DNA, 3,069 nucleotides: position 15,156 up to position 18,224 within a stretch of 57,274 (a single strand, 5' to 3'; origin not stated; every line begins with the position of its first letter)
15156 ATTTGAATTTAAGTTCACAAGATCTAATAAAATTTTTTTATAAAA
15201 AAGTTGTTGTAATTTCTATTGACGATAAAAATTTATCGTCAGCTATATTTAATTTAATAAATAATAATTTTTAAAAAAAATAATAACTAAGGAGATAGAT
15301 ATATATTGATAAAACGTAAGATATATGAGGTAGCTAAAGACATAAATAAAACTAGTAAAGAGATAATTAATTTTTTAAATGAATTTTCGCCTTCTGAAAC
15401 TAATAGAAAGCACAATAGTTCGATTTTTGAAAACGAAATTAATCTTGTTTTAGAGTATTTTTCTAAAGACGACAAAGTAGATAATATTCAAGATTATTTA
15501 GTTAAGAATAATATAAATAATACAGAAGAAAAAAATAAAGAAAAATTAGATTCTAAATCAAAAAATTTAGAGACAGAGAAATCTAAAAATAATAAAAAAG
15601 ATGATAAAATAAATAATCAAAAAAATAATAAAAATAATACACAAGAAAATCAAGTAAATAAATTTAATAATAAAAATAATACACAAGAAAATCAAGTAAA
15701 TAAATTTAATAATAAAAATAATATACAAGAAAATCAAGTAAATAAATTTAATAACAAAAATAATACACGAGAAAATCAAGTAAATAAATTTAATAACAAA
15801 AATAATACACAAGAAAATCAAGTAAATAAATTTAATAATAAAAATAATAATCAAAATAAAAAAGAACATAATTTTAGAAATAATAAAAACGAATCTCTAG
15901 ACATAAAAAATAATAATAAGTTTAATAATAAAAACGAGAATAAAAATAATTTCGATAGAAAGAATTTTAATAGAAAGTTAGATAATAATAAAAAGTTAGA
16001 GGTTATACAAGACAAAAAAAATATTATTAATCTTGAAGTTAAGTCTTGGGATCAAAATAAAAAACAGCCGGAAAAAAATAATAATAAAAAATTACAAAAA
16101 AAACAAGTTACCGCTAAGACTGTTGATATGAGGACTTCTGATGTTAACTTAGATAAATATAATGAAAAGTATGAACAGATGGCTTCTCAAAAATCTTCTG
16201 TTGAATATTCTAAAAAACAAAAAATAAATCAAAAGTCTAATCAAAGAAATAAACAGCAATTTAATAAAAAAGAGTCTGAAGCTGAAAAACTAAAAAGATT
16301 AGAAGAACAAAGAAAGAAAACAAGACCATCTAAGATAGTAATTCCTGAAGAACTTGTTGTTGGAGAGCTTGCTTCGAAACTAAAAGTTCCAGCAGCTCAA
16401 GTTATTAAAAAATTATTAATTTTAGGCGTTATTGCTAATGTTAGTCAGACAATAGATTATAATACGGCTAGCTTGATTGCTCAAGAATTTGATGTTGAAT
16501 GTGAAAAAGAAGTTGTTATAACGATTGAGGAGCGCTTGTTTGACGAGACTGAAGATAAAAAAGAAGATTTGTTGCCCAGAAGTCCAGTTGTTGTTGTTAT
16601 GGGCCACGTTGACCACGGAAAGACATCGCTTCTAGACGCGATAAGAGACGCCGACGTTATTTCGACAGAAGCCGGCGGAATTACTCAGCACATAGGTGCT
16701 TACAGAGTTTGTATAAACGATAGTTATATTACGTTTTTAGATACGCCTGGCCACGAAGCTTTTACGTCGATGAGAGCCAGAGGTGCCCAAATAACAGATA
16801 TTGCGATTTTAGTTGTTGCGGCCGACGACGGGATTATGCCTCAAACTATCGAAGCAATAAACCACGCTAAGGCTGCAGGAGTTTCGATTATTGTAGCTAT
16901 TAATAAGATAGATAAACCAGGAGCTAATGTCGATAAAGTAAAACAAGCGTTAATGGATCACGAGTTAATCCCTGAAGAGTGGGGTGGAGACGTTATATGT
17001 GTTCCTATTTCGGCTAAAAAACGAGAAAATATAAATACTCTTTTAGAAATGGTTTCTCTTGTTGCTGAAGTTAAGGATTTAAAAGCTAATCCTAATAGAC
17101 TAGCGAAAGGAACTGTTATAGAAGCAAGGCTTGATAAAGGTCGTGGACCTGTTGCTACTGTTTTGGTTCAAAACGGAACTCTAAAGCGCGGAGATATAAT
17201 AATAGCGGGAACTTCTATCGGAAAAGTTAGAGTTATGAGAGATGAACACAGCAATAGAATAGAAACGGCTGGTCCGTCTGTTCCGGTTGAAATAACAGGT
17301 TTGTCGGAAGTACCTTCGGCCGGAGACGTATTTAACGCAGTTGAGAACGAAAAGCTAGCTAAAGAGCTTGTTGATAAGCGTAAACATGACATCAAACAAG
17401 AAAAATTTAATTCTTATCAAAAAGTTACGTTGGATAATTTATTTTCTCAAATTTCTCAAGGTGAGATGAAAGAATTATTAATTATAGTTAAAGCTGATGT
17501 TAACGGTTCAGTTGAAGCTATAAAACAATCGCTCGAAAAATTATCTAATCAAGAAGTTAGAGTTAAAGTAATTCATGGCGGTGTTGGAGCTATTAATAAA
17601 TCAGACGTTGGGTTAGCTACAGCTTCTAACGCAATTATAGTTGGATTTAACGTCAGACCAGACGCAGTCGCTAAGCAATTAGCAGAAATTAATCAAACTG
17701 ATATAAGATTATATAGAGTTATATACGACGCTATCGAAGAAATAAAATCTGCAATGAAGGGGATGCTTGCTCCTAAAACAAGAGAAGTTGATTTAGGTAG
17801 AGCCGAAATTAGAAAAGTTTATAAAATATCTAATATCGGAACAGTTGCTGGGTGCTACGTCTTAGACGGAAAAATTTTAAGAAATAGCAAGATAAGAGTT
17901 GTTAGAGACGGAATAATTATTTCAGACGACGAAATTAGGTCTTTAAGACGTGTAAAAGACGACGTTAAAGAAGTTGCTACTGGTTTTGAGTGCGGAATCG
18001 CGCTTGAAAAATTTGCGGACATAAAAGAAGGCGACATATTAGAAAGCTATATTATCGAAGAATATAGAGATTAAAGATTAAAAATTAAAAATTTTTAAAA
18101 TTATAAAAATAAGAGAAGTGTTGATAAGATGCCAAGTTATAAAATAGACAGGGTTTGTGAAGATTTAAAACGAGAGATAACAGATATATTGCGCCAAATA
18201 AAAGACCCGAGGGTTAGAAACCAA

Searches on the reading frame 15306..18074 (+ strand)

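Call 73: search_protein_families(library=pfam, proteins=[window:15306-18074:+], max_evalue=1e-10)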
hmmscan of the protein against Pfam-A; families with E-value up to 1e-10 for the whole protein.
window:15306-18074:+ (922 aa): 4 families
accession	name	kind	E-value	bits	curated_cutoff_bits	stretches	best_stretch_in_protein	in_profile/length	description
PF11987.13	IF-2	-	1.3e-42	144.9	27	1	699-814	2-117/117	Translation-initiation factor 2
PF00009.33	GTP_EFTU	-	8.7e-37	127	26.5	1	428-584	5-183/188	Elongation factor Tu GTP binding domain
PF22042.2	EF-G_D2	-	2.3e-30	105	27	1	600-678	2-83/84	Elongation factor G domain 2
PF04760.21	IF2_N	-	9.9e-20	70.5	25.3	1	348-398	2-53/53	Translation initiation factor IF-2, N-terminal region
